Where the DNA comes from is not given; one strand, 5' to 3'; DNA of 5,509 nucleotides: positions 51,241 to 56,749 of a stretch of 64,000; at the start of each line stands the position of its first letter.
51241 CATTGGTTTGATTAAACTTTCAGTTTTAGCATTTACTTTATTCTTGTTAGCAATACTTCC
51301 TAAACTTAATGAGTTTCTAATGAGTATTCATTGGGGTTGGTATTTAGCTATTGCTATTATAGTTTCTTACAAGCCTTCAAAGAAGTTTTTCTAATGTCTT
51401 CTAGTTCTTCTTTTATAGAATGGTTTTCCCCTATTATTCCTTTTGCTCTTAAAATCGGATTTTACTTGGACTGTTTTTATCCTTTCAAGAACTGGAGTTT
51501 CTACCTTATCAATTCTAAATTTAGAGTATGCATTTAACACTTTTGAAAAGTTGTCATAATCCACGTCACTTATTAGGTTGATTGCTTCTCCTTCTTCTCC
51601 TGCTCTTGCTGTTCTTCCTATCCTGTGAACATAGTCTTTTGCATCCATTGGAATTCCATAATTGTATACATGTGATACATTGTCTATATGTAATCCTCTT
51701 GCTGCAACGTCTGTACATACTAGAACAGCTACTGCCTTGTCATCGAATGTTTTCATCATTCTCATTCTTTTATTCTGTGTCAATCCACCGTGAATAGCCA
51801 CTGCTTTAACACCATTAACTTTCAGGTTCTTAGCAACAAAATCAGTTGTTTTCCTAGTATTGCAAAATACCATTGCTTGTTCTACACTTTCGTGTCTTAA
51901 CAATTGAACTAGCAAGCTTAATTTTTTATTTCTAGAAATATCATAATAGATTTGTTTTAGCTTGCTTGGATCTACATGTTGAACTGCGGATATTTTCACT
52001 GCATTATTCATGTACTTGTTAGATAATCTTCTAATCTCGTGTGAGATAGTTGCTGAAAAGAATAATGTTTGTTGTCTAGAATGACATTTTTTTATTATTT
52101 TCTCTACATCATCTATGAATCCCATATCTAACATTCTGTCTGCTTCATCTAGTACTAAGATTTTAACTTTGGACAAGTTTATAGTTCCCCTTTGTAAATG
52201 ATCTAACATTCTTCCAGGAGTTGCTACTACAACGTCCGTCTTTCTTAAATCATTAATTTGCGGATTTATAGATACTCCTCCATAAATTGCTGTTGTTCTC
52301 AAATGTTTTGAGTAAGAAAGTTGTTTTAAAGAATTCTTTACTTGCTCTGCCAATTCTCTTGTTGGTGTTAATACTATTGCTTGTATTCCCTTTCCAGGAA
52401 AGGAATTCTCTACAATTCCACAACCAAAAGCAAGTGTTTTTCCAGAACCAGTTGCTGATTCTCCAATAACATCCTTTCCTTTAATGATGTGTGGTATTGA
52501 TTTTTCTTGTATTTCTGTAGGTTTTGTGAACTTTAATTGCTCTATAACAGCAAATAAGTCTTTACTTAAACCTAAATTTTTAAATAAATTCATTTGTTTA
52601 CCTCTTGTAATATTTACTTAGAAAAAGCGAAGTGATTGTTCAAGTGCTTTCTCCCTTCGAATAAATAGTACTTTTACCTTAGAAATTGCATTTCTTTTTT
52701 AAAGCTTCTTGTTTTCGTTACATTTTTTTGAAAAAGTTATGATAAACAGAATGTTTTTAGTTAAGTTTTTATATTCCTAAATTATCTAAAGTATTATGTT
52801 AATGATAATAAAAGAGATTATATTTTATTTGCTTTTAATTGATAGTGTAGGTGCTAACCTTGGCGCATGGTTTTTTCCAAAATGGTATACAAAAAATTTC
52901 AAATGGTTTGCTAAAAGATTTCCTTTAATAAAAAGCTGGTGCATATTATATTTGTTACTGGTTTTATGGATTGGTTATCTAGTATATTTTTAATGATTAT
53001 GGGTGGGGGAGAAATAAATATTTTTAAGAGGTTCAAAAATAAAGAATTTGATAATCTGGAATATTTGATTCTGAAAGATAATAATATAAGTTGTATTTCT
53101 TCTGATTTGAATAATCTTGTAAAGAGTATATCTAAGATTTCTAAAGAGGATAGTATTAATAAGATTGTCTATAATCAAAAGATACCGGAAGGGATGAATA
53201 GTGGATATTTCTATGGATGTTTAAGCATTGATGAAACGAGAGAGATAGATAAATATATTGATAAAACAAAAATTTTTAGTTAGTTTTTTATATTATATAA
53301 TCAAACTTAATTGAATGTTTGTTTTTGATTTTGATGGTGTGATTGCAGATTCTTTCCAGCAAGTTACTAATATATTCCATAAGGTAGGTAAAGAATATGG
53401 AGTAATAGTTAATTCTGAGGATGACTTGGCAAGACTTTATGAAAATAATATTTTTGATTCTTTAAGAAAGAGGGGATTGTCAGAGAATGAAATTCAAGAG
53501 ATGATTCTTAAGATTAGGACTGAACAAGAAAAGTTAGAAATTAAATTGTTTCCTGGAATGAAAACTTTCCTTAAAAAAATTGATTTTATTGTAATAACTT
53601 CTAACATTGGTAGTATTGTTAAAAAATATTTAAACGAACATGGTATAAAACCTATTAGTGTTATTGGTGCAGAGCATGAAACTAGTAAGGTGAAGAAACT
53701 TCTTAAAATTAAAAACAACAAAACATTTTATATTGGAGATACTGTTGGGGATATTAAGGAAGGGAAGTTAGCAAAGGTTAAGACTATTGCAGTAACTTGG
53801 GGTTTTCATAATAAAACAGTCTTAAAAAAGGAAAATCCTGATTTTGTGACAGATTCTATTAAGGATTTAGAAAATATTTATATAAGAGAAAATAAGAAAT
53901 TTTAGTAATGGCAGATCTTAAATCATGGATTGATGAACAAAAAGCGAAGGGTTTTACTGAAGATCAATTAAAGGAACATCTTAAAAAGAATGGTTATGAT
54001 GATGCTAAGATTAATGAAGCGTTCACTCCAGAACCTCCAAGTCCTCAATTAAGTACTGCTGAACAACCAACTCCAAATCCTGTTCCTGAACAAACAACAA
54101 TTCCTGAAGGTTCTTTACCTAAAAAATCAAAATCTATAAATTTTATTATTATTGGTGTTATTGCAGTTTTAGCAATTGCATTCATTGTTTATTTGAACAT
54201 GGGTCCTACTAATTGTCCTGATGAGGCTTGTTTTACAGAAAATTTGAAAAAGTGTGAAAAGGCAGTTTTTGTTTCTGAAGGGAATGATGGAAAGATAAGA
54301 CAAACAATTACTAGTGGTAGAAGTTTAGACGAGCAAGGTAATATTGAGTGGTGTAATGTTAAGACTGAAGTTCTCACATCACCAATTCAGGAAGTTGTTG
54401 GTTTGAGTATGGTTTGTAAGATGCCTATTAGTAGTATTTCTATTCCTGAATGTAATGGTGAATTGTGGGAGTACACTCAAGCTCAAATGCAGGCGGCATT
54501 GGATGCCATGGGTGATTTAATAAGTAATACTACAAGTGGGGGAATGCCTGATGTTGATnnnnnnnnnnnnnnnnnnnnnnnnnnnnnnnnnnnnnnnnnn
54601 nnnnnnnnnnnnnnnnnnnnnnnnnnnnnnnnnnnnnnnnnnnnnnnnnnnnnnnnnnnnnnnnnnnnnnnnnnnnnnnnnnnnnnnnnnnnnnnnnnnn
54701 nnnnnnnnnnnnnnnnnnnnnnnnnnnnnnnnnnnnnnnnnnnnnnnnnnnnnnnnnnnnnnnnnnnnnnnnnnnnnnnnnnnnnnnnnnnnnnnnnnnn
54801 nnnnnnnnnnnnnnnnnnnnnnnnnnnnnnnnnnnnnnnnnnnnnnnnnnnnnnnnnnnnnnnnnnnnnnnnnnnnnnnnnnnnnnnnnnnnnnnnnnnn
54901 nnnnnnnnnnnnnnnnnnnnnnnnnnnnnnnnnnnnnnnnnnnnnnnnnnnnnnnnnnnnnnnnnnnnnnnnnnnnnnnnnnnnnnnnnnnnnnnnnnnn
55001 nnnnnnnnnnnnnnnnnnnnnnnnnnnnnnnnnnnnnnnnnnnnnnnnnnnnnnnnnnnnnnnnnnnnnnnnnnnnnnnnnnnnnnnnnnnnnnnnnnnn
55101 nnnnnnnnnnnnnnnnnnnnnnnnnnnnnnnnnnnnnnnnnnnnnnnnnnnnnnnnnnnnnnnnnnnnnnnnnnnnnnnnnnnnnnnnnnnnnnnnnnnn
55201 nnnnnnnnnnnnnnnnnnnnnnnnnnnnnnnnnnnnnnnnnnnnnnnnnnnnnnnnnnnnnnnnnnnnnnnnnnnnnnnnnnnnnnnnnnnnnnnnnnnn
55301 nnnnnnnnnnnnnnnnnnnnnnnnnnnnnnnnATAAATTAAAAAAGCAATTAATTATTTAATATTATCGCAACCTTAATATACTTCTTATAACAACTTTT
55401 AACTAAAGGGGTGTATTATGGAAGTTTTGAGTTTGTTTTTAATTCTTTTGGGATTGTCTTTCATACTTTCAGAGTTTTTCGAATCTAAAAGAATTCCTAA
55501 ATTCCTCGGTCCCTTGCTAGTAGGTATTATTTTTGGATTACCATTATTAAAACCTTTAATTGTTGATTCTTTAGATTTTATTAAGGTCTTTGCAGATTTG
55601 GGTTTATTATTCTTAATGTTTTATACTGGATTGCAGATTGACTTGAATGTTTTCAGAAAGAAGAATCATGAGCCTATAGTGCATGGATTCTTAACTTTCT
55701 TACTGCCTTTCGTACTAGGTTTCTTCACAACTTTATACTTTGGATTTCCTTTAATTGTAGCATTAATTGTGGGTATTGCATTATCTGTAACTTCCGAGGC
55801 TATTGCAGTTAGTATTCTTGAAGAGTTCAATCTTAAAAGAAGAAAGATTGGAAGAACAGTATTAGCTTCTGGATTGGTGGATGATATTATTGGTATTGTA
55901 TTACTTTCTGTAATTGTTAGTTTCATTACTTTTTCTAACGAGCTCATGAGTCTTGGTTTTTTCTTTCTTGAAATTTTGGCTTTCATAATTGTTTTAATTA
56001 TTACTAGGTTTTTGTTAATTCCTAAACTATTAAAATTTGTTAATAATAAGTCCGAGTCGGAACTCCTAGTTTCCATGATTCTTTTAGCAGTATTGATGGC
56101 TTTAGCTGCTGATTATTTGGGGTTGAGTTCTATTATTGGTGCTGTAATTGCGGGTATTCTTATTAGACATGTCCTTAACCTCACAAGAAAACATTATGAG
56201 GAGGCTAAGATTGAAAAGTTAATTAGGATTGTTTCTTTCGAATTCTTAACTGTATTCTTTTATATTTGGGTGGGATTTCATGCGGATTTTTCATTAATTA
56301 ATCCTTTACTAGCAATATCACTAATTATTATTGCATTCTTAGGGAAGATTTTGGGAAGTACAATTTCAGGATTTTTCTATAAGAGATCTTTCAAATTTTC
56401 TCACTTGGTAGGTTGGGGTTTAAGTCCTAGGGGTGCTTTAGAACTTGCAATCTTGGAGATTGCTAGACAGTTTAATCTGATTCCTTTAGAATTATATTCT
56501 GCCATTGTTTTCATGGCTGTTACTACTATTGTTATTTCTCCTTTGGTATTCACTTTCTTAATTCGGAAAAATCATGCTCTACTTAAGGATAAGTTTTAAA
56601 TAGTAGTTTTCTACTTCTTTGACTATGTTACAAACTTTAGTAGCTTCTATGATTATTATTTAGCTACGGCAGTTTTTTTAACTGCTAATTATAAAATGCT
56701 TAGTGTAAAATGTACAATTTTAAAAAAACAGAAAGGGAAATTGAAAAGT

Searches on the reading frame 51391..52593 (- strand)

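Call 58: search_protein_families(library=pfam, proteins=[window:51391-52593:-], max_evalue=0.00001)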
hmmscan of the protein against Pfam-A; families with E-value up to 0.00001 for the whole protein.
window:51391-52593:- (400 aa): 3 families
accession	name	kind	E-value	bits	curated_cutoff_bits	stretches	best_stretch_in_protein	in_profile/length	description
PF00270.35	DEAD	-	2.9e-50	170.7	26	1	26-189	1-166/167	DEAD/DEAH box helicase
PF00271.37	Helicase_C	-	8.7e-33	113.3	23.5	1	224-332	2-110/110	Helicase conserved C-terminal domain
PF04851.21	ResIII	-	3e-11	44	22.5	1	29-184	8-163/164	Type III restriction enzyme, res subunit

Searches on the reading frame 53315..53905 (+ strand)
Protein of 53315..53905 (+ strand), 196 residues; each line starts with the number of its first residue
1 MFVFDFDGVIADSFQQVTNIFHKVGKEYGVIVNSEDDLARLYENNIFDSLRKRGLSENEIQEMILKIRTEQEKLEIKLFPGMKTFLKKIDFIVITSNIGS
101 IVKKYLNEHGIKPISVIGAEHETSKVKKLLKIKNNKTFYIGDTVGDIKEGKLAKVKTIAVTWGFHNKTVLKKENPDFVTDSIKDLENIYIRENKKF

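Call 58: search_protein_families(library=pfam, proteins=[window:53315-53905:+], max_evalue=0.00001)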
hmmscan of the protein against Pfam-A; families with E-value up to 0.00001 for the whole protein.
window:53315-53905:+ (196 aa): 3 families
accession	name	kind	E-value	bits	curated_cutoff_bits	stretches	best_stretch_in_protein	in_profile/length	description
PF13419.12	HAD_2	-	2.4e-19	70.6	23.8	1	3-160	2-178/178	Haloacid dehalogenase-like hydrolase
PF13242.12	Hydrolase_like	-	4.2e-07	30.2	22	1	129-185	16-75/75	HAD-hyrolase-like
PF00702.32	Hydrolase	-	5.7e-07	30.5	26.4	1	2-153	4-190/191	haloacid dehalogenase-like hydrolase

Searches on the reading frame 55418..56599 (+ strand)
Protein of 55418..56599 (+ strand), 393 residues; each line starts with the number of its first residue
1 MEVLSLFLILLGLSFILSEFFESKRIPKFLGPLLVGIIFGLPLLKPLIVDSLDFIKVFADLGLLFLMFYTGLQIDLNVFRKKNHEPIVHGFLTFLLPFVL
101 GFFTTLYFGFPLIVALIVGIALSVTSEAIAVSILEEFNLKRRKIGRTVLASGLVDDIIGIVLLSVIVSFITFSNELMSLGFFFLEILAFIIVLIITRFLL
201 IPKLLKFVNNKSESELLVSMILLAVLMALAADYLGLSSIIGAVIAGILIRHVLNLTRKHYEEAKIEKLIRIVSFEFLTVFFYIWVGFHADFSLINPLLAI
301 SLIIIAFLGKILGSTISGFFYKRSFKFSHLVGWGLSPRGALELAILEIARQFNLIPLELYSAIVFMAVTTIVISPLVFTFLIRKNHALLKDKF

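Call 58: search_protein_families(library=pfam, proteins=[window:55418-56599:+], max_evalue=0.00001)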
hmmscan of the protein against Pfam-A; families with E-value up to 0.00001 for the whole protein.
window:55418-56599:+ (393 aa): 1 family
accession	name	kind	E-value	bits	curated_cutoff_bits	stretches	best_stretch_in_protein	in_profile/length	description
PF00999.27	Na_H_Exchanger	-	4.7e-58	197.3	26.2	1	18-383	11-374/375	Sodium/hydrogen exchanger, transmembrane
